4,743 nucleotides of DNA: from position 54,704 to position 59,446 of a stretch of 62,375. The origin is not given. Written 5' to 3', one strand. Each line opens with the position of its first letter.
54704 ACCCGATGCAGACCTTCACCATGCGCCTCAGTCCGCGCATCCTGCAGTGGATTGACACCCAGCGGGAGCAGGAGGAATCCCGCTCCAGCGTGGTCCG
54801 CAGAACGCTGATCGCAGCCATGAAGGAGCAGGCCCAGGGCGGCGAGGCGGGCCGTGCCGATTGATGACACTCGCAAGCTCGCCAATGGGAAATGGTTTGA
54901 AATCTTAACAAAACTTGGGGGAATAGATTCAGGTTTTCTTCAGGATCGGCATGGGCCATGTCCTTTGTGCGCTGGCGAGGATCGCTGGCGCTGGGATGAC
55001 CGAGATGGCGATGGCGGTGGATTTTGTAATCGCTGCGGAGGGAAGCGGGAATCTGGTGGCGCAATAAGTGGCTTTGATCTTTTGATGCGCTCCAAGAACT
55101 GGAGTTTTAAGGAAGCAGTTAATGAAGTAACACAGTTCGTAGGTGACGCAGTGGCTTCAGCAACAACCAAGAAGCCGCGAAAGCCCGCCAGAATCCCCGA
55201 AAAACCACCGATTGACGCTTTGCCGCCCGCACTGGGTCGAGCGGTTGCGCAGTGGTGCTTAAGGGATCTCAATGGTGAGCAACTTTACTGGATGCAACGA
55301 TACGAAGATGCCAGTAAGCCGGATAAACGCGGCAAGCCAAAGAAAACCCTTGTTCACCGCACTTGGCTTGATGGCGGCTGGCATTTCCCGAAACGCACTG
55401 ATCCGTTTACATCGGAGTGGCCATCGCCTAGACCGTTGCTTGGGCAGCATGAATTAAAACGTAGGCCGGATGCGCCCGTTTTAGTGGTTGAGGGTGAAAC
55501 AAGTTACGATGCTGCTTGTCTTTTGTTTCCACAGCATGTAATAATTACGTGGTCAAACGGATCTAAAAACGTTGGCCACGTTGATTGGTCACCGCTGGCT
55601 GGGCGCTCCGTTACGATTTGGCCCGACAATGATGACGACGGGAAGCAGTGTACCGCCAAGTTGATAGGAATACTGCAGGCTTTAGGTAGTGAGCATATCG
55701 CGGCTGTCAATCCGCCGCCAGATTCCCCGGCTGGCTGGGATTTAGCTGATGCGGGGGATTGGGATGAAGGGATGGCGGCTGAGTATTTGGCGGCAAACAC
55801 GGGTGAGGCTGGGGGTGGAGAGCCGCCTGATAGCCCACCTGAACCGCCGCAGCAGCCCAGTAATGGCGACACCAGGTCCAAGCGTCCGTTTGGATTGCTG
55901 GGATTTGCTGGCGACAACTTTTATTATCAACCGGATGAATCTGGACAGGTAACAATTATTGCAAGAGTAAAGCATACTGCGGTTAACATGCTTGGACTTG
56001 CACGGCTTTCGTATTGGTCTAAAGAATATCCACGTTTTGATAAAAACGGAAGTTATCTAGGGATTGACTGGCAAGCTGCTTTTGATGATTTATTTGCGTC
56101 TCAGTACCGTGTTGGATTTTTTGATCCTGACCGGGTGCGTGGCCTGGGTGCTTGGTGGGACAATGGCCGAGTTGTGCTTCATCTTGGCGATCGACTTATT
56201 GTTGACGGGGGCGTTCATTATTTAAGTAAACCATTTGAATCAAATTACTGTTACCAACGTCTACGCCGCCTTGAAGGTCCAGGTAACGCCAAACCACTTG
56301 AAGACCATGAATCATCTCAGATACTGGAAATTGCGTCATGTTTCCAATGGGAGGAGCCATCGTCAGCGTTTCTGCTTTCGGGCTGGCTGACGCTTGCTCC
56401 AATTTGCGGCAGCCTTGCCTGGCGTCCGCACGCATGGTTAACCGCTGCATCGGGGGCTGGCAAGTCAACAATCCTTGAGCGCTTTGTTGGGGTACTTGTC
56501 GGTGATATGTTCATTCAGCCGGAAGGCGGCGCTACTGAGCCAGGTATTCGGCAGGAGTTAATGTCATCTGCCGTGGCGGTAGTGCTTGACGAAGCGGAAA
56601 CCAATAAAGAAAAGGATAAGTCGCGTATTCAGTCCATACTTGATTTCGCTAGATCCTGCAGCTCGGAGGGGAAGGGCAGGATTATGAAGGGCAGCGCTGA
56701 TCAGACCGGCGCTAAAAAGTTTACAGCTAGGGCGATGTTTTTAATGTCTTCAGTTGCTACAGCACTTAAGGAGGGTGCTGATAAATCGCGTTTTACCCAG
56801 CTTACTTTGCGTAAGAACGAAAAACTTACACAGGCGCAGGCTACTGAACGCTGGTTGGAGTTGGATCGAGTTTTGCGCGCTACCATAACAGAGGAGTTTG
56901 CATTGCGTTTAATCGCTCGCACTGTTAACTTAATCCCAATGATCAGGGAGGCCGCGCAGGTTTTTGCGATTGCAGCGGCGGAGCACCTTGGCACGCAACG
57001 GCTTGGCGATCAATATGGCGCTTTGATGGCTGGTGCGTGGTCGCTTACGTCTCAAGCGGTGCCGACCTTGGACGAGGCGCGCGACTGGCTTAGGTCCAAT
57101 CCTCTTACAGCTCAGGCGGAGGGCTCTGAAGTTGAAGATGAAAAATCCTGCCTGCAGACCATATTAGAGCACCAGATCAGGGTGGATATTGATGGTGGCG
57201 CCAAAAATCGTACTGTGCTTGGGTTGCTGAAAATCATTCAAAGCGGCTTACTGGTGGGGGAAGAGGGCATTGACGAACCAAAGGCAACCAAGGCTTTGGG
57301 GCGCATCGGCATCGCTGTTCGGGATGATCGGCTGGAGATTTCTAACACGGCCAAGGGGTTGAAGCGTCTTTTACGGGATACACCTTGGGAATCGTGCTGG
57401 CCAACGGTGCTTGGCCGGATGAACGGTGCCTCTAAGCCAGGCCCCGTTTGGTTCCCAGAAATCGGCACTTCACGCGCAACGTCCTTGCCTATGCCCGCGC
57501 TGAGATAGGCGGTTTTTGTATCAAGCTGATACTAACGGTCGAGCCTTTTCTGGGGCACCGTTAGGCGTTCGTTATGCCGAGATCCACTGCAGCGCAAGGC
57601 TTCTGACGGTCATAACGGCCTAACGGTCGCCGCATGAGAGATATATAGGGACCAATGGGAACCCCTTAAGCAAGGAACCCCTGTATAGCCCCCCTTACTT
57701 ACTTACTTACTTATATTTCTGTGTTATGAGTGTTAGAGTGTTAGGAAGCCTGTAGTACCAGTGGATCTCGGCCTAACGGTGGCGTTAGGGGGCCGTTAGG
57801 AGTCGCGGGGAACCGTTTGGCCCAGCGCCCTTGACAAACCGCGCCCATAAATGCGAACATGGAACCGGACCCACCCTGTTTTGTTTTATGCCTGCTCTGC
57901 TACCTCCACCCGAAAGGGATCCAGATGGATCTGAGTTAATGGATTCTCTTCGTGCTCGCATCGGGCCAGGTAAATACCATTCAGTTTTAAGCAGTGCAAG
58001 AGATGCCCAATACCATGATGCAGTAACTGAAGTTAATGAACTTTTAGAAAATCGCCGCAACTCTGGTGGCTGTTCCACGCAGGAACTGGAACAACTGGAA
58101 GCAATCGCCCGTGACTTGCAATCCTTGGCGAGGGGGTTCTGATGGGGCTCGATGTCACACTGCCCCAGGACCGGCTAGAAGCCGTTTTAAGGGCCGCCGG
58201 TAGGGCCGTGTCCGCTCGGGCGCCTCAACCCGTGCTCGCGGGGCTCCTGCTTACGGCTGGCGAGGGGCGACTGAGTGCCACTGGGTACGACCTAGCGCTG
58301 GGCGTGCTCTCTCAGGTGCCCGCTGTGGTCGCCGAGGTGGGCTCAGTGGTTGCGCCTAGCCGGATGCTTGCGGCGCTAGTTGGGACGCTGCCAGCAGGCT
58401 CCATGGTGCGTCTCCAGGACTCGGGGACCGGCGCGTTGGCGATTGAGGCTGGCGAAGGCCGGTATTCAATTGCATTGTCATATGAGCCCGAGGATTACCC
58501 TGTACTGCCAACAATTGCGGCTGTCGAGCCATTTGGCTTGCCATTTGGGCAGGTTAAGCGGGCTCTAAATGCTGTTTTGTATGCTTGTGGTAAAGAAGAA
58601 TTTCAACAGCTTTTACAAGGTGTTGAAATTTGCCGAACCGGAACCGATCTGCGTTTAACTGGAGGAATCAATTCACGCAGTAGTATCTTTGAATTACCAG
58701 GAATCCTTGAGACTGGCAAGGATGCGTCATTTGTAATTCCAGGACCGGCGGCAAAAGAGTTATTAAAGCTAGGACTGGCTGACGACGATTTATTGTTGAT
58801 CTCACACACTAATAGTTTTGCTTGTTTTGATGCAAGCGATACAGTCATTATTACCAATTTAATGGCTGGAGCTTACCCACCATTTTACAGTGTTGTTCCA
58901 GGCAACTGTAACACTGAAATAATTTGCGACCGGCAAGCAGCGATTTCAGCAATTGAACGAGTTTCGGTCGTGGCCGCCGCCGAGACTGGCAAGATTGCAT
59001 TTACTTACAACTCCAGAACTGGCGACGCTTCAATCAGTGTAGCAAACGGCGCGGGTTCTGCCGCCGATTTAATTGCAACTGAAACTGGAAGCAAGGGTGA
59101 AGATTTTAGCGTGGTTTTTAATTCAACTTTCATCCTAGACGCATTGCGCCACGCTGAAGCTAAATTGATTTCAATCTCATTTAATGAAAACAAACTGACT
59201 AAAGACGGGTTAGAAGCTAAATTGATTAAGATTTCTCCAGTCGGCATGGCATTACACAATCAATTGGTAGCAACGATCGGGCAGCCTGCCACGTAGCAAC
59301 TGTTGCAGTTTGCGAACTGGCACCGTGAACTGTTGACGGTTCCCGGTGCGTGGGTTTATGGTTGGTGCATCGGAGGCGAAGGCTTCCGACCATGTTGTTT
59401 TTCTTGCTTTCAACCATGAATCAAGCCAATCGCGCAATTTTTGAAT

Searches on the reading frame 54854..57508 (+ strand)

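Call 40: search_protein_families(library=pfam, proteins=[window:54854-57508:+], max_evalue=0.001)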
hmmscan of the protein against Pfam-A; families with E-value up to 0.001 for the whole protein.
window:54854-57508:+ (884 aa): 2 families
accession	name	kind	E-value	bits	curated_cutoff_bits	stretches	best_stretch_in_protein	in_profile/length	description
PF08273.17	Zn_Ribbon_Prim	-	3.7e-10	40.4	23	1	32-63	2-33/37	Zinc-binding domain of primase-helicase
PF19898.4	DUF6371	-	6.2e-05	23.3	27.7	1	161-258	66-149/150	Domain of unknown function (DUF6371)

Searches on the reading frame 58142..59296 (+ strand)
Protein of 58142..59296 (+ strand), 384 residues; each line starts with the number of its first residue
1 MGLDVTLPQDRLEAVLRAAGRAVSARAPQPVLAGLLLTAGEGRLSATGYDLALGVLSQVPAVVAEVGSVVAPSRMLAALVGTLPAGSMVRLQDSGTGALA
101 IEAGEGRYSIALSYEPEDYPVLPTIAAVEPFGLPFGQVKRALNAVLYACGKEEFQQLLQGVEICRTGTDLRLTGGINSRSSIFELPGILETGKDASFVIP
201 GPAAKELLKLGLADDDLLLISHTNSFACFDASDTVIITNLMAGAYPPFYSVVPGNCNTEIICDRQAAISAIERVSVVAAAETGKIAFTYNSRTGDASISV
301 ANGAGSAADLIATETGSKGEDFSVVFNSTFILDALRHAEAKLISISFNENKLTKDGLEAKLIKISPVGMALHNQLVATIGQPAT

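Call 40: search_protein_families(library=pfam, proteins=[window:58142-59296:+], max_evalue=0.001)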
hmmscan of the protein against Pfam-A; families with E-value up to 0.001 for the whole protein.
window:58142-59296:+ (384 aa): 3 families
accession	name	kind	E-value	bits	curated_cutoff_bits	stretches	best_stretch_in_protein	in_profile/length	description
PF00712.24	DNA_pol3_beta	-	3.6e-18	66.3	24.4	1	7-123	5-120/120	DNA polymerase III beta subunit, N-terminal domain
PF02767.21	DNA_pol3_beta_2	-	7.3e-10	39.6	27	1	136-246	5-115/116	DNA polymerase III beta subunit, central domain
PF02768.20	DNA_pol3_beta_3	-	1.6e-07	31.6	27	1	250-349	2-98/121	DNA polymerase III beta subunit, C-terminal domain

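Call 51: find_related_loci(query=window:58142-59296:+, collection=viral_contigs, flank=3000)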
Query window:58142-59296:+ (384 aa) in viral_contigs; peptide patterns used: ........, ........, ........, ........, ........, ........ (x = any residue, [..] = any of these).
3 stretches matched a pattern, but none encodes a relative of the query by tblastn (E <= 1e-3).

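Call 55: find_related_loci(query=window:58142-59296:+, collection=metagenome_contigs, flank=4000)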
Query window:58142-59296:+ (384 aa) in metagenome_contigs; peptide patterns used: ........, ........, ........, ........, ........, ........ (x = any residue, [..] = any of these).
135 stretches matched a pattern, but none encodes a relative of the query by tblastn (E <= 1e-3).

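Call 69: search_dna_similar(query=window:58142-59296:+, collection=phages, mode=protein, max_rows=25, max_evalue=1e-8)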
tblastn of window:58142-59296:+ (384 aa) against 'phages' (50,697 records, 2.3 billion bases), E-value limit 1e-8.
Records with a match: 23; places in all: 23; records where one place covers at least 80% of the query: 23.
Best place of each record, by identity: <60% 23.
By first word of the organism name: Bacteriophage 12; Rhizobium 3; Aurantimonas 2; Staphylococcus 2; Enterococcus 2; Synechococcus 1; Listeria 1.
By host as written in the record: - 13; Aurantimonas sp. C5-1 2; Rhizobium radiobacter P007 2; Staphylococcus aureus 2; Synechococcus sp. WH 7803 1; Sinorhizobium americanum X2_25 1; Enterococcus faecalis 1; Listeria monocytogenes 1.
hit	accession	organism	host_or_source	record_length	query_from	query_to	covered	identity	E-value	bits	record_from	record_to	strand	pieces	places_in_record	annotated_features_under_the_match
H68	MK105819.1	Synechococcus phage S-H1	Synechococcus sp. WH 7803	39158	1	350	91%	27.9%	3e-14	81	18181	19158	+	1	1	DNA polymerase III beta subunit | hypothetical protein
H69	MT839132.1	Bacteriophage sp.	human fecal samples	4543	12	348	88%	26.2%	1e-16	87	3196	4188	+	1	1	record has no annotation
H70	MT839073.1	Bacteriophage sp.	human fecal samples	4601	3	346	90%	25.5%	2e-21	102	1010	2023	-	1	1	record has no annotation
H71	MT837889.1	Bacteriophage sp.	human fecal samples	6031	21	347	85%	26.4%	5e-16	86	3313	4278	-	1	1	record has no annotation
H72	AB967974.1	Aurantimonas phage AmM-1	Aurantimonas sp. C5-1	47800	1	367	96%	23.3%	2e-12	75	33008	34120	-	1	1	DNA polymerase III beta subunit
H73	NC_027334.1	Aurantimonas phage AmM-1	Aurantimonas sp. C5-1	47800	1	367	96%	23.3%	2e-12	75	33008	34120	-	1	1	DNA polymerase processivity factor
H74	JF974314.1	Rhizobium phage RR1-A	Rhizobium radiobacter P007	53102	23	350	85%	25.4%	4e-12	74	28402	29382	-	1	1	DNA polymerase III subunit beta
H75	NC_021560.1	Rhizobium phage RR1-A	Rhizobium radiobacter P007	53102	23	350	85%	25.4%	4e-12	74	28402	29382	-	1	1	DNA polymerase processivity factor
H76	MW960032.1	Rhizobium phage RHph_X2_25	Sinorhizobium americanum X2_25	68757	3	335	87%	24.6%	3e-10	68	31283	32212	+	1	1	DNA polymerase III beta subunit protein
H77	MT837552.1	Bacteriophage sp.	human fecal samples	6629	12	348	88%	24.1%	1e-18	94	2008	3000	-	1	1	record has no annotation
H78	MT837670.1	Bacteriophage sp.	human fecal samples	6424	12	348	88%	23.5%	2e-12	75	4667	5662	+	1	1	record has no annotation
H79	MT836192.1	Bacteriophage sp.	human fecal samples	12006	19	348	86%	23.9%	7e-12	73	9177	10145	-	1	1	record has no annotation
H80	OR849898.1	Staphylococcus phage SA 1298 Kay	Staphylococcus aureus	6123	1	347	90%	22.6%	9e-11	69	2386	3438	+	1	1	record has no annotation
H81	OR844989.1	Staphylococcus phage SA 1306 Kay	Staphylococcus aureus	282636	1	347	90%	22.6%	1e-10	69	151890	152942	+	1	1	record has no annotation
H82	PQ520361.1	Enterococcus phage IME_EF3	-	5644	16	336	84%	23.9%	6e-11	70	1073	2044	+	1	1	record has no annotation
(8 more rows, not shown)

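Call 72: find_related_loci(query=A3, collection=viral_contigs, flank=1000)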
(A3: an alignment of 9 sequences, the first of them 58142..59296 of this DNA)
Query A3 (384 aa) in viral_contigs; peptide patterns used: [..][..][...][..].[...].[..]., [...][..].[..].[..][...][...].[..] (x = any residue, [..] = any of these).
332 stretches matched a pattern; 275 encode a relative of the query (tblastn E <= 1e-3); the best 80 are kept; 80 distinct loci.
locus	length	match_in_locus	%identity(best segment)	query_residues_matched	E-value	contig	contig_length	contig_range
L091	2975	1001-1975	32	9-336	2e-41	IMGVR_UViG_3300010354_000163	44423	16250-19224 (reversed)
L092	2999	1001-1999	30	3-336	2e-37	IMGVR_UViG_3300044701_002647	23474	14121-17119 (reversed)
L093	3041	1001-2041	31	3-348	3e-36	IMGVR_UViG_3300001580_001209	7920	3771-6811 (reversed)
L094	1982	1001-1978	29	3-333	3e-35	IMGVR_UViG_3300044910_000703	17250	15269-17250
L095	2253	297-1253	30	3-348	1e-33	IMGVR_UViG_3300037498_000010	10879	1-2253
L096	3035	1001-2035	27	3-348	9e-34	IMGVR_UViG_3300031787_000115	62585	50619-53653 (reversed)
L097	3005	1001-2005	31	9-367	1e-33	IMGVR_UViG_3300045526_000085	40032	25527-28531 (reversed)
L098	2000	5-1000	31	12-367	2e-33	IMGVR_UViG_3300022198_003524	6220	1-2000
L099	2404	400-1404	30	9-367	3e-33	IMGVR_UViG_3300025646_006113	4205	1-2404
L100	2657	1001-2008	30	3-336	4e-33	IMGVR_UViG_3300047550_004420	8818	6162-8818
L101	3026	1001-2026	27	3-348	7e-33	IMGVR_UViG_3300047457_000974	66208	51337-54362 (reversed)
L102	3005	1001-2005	30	9-367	1e-32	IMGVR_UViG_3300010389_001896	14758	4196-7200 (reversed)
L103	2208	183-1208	28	9-348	1e-32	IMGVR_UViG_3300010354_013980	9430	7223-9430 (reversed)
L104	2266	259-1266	30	3-349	9e-32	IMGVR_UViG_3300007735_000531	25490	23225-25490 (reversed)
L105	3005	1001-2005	30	9-367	9e-34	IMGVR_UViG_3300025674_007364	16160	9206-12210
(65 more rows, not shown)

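Call 92: find_related_loci(query=A3, collection=metagenome_contigs, flank=1500)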
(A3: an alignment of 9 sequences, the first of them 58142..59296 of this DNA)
Query A3 (384 aa) in metagenome_contigs; peptide patterns used: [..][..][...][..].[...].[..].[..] (x = any residue, [..] = any of these).
600 stretches matched a pattern (row limit reached: there are more); 454 encode a relative of the query (tblastn E <= 1e-3); the best 80 are kept; 80 distinct loci.
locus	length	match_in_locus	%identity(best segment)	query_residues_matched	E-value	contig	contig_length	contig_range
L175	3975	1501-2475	32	9-336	2e-41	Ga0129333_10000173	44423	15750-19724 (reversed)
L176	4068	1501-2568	28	3-348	1e-39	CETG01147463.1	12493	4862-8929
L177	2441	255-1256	32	3-336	2e-39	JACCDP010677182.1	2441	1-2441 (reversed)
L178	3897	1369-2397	30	9-348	6e-39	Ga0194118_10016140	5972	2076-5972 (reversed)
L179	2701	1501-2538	29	9-348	6e-39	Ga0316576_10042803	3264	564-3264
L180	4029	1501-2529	30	9-348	3e-38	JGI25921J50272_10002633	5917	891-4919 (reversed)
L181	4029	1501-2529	29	9-348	4e-38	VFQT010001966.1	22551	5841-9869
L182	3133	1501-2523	29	3-348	7e-38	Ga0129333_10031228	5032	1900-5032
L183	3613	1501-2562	28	9-348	1e-37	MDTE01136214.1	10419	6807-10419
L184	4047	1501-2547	30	9-348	1e-37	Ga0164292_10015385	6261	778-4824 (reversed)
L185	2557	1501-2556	29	9-348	1e-37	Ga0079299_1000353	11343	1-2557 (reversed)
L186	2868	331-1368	30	9-348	2e-37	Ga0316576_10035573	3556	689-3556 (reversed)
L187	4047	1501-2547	29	9-348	2e-37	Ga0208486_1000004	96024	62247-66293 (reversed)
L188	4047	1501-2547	29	9-348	2e-37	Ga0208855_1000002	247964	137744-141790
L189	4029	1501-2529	29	9-348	4e-37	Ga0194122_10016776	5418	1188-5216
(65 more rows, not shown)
